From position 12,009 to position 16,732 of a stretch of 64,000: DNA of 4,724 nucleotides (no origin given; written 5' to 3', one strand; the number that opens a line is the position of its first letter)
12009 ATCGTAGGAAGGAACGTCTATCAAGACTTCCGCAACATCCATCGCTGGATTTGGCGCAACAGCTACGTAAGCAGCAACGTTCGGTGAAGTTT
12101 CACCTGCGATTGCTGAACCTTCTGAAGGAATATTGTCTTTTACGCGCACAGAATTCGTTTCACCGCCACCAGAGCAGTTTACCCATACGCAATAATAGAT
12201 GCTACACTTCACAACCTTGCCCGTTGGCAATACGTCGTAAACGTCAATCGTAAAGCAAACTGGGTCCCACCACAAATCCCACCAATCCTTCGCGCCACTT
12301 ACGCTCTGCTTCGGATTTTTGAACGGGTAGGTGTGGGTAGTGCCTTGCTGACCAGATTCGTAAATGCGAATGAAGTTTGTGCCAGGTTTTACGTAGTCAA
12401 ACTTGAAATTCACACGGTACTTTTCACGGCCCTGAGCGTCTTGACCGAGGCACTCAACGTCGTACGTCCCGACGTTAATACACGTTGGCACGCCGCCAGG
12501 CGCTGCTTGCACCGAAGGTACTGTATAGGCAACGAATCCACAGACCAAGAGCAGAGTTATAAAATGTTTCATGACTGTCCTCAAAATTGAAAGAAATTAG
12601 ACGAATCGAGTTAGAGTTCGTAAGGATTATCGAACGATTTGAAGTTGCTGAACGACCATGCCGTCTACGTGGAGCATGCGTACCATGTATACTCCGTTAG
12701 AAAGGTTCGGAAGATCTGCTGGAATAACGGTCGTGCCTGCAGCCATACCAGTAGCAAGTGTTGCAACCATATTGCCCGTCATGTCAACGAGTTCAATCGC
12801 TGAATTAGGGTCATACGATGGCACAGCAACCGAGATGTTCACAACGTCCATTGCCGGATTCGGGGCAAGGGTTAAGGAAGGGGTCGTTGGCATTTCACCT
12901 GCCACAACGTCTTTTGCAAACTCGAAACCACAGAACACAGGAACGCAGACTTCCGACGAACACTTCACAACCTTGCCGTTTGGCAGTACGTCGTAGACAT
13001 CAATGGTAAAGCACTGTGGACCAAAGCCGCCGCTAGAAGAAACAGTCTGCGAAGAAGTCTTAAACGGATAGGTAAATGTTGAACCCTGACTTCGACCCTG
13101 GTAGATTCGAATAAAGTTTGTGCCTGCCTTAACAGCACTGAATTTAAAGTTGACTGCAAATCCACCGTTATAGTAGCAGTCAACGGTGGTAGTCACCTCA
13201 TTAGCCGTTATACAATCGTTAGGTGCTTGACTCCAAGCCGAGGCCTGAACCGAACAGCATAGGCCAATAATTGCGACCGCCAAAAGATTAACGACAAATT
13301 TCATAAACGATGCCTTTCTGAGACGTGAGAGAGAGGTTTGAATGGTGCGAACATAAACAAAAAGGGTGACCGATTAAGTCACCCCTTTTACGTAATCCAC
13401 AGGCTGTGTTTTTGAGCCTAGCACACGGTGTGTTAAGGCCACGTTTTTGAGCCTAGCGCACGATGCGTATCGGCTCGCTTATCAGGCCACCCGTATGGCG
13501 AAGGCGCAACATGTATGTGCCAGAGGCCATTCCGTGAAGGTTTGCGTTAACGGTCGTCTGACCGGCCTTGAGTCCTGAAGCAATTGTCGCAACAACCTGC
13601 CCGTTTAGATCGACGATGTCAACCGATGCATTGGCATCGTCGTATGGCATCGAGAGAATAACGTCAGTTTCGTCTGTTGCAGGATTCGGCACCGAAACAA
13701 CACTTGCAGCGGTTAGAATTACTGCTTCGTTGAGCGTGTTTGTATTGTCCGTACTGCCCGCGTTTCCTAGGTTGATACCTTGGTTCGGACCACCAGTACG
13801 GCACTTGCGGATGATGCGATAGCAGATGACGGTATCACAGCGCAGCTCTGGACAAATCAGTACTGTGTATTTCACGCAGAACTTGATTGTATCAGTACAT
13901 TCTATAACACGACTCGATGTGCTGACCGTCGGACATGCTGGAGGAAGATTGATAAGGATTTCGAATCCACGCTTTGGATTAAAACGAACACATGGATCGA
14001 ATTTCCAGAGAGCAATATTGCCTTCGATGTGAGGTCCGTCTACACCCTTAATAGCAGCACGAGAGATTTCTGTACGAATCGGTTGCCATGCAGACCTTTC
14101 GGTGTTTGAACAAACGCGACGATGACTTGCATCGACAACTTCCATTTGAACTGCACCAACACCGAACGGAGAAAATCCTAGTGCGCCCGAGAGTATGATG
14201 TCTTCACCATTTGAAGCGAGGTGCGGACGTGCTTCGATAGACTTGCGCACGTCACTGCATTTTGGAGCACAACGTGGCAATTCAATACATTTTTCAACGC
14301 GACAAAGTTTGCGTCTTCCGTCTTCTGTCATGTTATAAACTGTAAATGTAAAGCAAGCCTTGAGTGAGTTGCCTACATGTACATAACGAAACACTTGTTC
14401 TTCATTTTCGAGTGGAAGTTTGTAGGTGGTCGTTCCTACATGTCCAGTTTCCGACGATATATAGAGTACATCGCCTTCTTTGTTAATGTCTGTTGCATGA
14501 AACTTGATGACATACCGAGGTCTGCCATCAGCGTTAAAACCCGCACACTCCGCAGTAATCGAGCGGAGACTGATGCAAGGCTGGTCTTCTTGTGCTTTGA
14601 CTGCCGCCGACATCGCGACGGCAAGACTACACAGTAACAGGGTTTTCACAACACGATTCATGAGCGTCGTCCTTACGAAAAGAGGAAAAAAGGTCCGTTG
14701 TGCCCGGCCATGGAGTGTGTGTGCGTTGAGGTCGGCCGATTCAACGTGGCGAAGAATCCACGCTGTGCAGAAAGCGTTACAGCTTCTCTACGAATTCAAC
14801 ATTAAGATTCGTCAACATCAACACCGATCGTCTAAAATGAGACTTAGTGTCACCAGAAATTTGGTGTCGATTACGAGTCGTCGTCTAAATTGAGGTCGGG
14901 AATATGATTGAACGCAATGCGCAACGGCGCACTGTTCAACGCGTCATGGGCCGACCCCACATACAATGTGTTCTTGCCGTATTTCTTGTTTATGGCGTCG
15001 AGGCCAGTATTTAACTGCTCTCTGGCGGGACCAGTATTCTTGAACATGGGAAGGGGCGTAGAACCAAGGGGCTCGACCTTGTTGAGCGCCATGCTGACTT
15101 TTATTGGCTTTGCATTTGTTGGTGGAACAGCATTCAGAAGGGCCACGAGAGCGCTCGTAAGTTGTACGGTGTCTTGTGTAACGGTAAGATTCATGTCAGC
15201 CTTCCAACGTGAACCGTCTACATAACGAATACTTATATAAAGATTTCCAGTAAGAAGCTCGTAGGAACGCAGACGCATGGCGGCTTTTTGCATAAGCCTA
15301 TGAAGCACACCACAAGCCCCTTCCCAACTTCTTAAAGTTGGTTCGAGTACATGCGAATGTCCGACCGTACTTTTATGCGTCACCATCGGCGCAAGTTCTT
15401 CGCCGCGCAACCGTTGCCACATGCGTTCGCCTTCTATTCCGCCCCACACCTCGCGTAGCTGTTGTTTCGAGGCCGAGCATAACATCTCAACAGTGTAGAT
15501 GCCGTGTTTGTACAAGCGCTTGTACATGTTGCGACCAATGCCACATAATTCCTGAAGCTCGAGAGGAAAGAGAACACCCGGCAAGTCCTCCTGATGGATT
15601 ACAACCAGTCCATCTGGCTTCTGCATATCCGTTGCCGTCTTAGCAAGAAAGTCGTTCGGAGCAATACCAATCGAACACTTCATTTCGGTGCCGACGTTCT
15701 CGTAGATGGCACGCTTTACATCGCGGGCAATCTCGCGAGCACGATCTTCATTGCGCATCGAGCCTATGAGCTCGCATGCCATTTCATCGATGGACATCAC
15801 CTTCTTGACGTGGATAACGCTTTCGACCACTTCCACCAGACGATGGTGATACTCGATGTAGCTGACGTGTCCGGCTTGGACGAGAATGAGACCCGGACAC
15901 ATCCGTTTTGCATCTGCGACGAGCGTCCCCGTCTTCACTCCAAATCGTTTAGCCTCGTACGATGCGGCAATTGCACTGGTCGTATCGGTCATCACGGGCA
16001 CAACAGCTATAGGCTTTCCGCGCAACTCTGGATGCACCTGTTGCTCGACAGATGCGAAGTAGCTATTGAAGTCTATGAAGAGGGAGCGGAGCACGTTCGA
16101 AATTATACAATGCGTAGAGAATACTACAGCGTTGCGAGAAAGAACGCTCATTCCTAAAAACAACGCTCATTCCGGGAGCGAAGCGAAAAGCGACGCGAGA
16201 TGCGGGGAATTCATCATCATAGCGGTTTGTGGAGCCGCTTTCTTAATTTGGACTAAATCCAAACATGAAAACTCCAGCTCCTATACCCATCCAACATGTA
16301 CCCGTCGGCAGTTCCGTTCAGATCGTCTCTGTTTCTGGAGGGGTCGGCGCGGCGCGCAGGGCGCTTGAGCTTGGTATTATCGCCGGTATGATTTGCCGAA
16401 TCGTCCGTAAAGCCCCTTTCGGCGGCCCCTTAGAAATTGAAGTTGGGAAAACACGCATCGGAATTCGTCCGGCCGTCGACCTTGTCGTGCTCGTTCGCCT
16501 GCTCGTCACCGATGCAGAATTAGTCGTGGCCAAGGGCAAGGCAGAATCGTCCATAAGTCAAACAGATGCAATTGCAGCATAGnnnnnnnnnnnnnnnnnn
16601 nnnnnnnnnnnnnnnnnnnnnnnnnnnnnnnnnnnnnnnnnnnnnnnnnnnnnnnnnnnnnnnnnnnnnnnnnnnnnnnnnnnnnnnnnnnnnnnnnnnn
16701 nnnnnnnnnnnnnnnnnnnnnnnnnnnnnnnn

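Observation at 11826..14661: Tandem trio of paralogous T9SS cargo proteins built on a new Cys-rich module of about 110 aa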

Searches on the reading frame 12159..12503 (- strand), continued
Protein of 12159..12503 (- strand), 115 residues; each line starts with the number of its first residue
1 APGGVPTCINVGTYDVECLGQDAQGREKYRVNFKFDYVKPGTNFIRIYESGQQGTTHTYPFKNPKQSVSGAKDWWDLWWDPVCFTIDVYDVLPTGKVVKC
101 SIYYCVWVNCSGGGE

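Call 60: find_encoding_contigs(protein=P0007, flank=6000, max_places=2)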
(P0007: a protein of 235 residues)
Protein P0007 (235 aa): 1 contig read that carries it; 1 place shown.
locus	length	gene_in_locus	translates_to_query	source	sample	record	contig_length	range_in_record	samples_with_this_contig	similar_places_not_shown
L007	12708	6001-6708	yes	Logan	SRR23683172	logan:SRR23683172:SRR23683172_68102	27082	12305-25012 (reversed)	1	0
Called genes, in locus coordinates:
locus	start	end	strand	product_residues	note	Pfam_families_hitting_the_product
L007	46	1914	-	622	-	PF00350:Dynamin_N (faint), PF01926:MMR_HSR1, PF02421:FeoB_N, PF04548:AIG1 (weak), PF07670:Gate, PF07664:FeoB_C, PF07670:Gate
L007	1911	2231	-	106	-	PF04023:FeoA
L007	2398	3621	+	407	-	PF00817:IMS, PF21999:IMS_HHH_1 (faint), PF11799:IMS_C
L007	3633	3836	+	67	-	-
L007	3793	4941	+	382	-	PF18962:Por_Secre_tail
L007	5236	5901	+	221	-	PF18962:Por_Secre_tail (weak)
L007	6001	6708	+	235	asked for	PF18962:Por_Secre_tail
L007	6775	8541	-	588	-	PF00496:SBP_bac_5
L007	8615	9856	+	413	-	-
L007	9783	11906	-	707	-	PF00691:OmpA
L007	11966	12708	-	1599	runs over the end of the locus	PF18962:Por_Secre_tail (faint), PF15780:ASH (weak), PF22544:HYDIN_VesB_CFA65-like_Ig (weak), PF07610:DUF1573 (weak), PF15780:ASH, PF22544:HYDIN_VesB_CFA65-like_Ig, PF22073:Cep192_D4 (weak), PF22544:HYDIN_VesB_CFA65-like_Ig (weak), +4 more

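Call 61: find_encoding_contigs(protein=P0011, flank=6000, max_places=2)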
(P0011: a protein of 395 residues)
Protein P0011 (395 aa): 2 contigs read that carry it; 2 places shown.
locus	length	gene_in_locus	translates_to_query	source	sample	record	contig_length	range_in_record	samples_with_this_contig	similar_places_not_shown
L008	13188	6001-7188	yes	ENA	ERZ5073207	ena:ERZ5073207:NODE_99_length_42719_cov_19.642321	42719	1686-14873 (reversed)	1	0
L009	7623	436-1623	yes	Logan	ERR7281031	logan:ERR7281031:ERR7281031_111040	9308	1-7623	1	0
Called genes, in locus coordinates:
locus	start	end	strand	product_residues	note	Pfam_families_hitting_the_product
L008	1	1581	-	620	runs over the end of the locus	PF00350:Dynamin_N (faint), PF01926:MMR_HSR1, PF02421:FeoB_N, PF07670:Gate, PF07664:FeoB_C, PF07670:Gate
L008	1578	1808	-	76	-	PF04023:FeoA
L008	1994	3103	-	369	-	-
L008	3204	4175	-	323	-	-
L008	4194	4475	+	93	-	-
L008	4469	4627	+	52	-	-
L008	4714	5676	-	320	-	-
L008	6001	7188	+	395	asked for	PF18962:Por_Secre_tail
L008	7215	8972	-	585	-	PF00496:SBP_bac_5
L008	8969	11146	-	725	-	PF00691:OmpA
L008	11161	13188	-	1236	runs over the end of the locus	?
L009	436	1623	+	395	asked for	PF18962:Por_Secre_tail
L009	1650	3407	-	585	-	PF00496:SBP_bac_5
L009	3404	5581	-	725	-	PF00691:OmpA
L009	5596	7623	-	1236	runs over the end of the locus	?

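Call 80: find_encoding_contigs(protein=P0005, flank=4000, max_places=2)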
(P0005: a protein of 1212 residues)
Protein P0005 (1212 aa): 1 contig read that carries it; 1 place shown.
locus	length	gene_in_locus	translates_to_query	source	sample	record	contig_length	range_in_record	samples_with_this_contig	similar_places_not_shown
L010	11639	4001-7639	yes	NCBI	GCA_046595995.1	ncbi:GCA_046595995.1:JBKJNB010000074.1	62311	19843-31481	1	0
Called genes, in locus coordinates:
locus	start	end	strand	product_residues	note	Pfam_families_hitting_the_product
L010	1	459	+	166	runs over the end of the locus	-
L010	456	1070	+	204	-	-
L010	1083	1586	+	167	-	PF00300:His_Phos_1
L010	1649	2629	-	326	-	PF00056:Ldh_1_N, PF02866:Ldh_1_C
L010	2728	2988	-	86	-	PF01016:Ribosomal_L27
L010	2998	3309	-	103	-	PF00829:Ribosomal_L21p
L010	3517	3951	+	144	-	-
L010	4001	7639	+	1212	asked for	PF25778:DUF7948, PF06739:SBBP, PF10342:Kre9_KNH, PF18962:Por_Secre_tail (weak)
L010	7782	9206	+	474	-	-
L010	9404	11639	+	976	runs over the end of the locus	PF07730:HisKA_3 (weak), PF02518:HATPase_c, PF13581:HATPase_c_2 (weak)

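Call 81: find_encoding_contigs(protein=P0006, flank=4000, max_places=2)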
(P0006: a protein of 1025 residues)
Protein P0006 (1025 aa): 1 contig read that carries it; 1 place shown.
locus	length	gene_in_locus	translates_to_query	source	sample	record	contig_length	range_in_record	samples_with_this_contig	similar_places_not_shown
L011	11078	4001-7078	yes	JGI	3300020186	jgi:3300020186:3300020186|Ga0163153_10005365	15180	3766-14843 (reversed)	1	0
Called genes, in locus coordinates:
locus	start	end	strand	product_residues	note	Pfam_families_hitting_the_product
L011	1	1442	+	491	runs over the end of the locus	PF08323:Glyco_transf_5, PF00534:Glycos_transf_1 (weak), PF13692:Glyco_trans_1_4 (faint)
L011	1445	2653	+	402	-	-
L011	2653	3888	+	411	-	-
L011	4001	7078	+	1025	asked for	PF13385:Laminin_G_3, PF19408:PKD_6, PF18962:Por_Secre_tail (weak)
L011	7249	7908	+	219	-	-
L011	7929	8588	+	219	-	-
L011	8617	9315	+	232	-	-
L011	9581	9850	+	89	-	-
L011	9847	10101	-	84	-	-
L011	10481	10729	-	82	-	PF09926:DUF2158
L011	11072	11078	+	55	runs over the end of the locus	-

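Call 83: find_related_loci(query=A3, collection=metagenome_contigs, flank=6000)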
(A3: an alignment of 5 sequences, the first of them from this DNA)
Query A3 (115 aa) in metagenome_contigs; peptide patterns used: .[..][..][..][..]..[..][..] (x = any residue, [..] = any of these).
16 stretches matched a pattern; 1 encode a relative of the query (tblastn E <= 1e-3); 1 distinct loci.
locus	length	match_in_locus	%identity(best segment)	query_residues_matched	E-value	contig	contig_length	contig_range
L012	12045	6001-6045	80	83-97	1e-4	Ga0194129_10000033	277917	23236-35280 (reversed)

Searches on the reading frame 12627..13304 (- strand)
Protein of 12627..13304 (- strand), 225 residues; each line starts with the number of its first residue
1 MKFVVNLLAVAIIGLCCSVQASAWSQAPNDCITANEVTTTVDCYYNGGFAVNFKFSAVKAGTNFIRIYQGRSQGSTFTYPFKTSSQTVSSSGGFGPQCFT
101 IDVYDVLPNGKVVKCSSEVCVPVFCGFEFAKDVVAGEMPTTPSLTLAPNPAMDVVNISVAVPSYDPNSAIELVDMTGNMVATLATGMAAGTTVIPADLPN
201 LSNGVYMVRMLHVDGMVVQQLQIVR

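Call 4: search_protein_families(library=pfam, proteins=[window:12627-13304:-], max_evalue=1)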
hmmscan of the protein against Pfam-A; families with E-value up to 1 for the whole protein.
window:12627-13304:- (225 aa): 5 families
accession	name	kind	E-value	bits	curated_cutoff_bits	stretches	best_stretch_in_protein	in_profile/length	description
PF18962.6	Por_Secre_tail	-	1.2e-09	38.7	27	1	148-221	3-73/75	Secretion system C-terminal sorting domain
PF11589.14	DUF3244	-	0.014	15.8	25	1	151-219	25-92/96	Domain of unknown function (DUF3244)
PF14756.11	Pdase_C33_assoc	-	0.047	14.1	25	1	11-49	74-112/147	Peptidase_C33-associated domain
PF22462.2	Ctf19_RWD2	-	0.21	12.2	26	1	19-46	12-39/77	Ctf19, second RWD domain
PF12071.13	DUF3551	-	1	10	26.5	0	7-46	6-47/78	Protein of unknown function (DUF3551)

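Call 5: search_protein_families(library=ncbifam, proteins=[window:12627-13304:-], max_evalue=1)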
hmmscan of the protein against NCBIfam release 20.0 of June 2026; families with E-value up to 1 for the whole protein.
window:12627-13304:- (225 aa): 2 families
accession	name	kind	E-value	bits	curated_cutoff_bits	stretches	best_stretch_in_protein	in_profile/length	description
TIGR04183.1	Por_Secre_tail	domain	4.1e-07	29.9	23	1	147-220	2-68/72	T9SS type A sorting domain-containing protein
NF005657.0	PRK07432.1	equivalog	0.083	12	453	1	152-216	21-83/291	S-methyl-5'-thioadenosine phosphorylase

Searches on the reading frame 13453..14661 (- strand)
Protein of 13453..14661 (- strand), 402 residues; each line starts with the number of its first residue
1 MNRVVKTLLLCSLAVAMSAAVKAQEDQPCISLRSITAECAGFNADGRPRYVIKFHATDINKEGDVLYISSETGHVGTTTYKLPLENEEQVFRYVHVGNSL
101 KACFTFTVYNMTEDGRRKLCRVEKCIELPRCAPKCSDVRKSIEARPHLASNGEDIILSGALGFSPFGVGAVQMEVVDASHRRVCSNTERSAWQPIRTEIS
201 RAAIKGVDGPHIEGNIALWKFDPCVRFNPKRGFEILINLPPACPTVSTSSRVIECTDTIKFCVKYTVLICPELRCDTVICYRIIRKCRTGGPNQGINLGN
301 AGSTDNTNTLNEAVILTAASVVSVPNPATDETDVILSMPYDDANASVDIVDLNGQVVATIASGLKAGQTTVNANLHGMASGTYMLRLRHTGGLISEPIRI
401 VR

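Call 4: search_protein_families(library=pfam, proteins=[window:13453-14661:-], max_evalue=1)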
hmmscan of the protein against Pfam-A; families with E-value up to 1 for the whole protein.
window:13453-14661:- (402 aa): 4 families
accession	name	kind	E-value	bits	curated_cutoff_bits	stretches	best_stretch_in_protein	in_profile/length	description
PF18962.6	Por_Secre_tail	-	3.3e-08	34.1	27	1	325-391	3-66/75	Secretion system C-terminal sorting domain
PF11589.14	DUF3244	-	0.0026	18.1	25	1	324-394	20-90/96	Domain of unknown function (DUF3244)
PF10904.13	DUF2694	-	0.14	12.7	22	1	283-319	18-53/97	Protein of unknown function (DUF2694)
PF13860.13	FlgD_ig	-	0.14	12.6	27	1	332-385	12-71/79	FlgD Ig-like domain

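Call 5: search_protein_families(library=ncbifam, proteins=[window:13453-14661:-], max_evalue=1)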
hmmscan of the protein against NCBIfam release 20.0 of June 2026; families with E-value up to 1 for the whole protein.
window:13453-14661:- (402 aa): 4 families
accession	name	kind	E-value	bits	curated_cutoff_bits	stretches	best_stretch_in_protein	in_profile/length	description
TIGR04183.1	Por_Secre_tail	domain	3.1e-08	33.5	23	1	325-395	3-66/72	T9SS type A sorting domain-containing protein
NF038113.1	T9SSA_dep_M36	equivalog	3.5e-05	22.1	885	1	309-389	782-857/869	T9SS-dependent M36 family metallopeptidase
NF052323.1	T9SSA_dep_M6i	equivalog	0.0013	16.8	600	1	307-387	944-1024/1043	T9SS-dependent M6-like inactivated metalloprotease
NF033707.1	T9SS_sortase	equivalog_domain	0.0059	14.3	420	1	314-374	992-1055/1095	type IX secretion system sortase PorU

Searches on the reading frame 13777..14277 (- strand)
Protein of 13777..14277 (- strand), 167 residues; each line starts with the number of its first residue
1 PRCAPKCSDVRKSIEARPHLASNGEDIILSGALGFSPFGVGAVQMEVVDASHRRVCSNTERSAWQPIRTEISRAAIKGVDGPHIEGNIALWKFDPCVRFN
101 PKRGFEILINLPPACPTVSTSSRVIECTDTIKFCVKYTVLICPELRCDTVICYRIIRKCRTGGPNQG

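Call 54: find_homologous_proteins(query=A7, max_evalue=0.01)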
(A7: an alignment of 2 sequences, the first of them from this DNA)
Query A7 (2 sequences): 128 candidates shared short words with the query, none scored E <= 0.01.

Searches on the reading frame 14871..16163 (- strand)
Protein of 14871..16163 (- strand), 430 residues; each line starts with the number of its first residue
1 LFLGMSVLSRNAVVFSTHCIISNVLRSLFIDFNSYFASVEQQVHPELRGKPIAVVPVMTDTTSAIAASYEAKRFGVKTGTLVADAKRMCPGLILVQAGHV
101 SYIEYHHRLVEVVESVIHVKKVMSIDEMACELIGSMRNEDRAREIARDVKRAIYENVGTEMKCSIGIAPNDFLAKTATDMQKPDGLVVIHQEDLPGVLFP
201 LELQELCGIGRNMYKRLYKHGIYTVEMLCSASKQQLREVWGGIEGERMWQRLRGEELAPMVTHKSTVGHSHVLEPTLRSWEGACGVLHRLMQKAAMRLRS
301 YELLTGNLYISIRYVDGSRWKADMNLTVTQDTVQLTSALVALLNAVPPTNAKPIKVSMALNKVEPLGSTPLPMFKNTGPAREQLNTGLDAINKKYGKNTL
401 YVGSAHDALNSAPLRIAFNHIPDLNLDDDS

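Call 46: search_protein_families(library=pfam, proteins=[window:14871-16163:-], max_evalue=0.00001)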
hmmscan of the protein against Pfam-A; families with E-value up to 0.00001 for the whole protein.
window:14871-16163:- (430 aa): 2 families
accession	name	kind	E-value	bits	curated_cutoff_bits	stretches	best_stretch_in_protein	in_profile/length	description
PF00817.25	IMS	-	1.7e-34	119.3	23.2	1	30-179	1-148/148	impB/mucB/samB family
PF11799.13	IMS_C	-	3.1e-09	37.7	20.7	1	266-362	3-98/109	impB/mucB/samB family C-terminal domain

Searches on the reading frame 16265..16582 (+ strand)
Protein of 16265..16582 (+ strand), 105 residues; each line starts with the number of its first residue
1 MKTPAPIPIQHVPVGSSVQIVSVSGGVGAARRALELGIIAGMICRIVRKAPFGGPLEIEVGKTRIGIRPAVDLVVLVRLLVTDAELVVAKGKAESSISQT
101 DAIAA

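Call 46: search_protein_families(library=pfam, proteins=[window:16265-16582:+], max_evalue=0.00001)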
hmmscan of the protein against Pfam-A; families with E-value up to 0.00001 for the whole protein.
window:16265-16582:+ (105 aa): 1 family
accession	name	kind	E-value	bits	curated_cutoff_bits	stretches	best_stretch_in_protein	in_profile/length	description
PF04023.20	FeoA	-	3.4e-13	49.9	23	1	8-70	2-65/74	FeoA domain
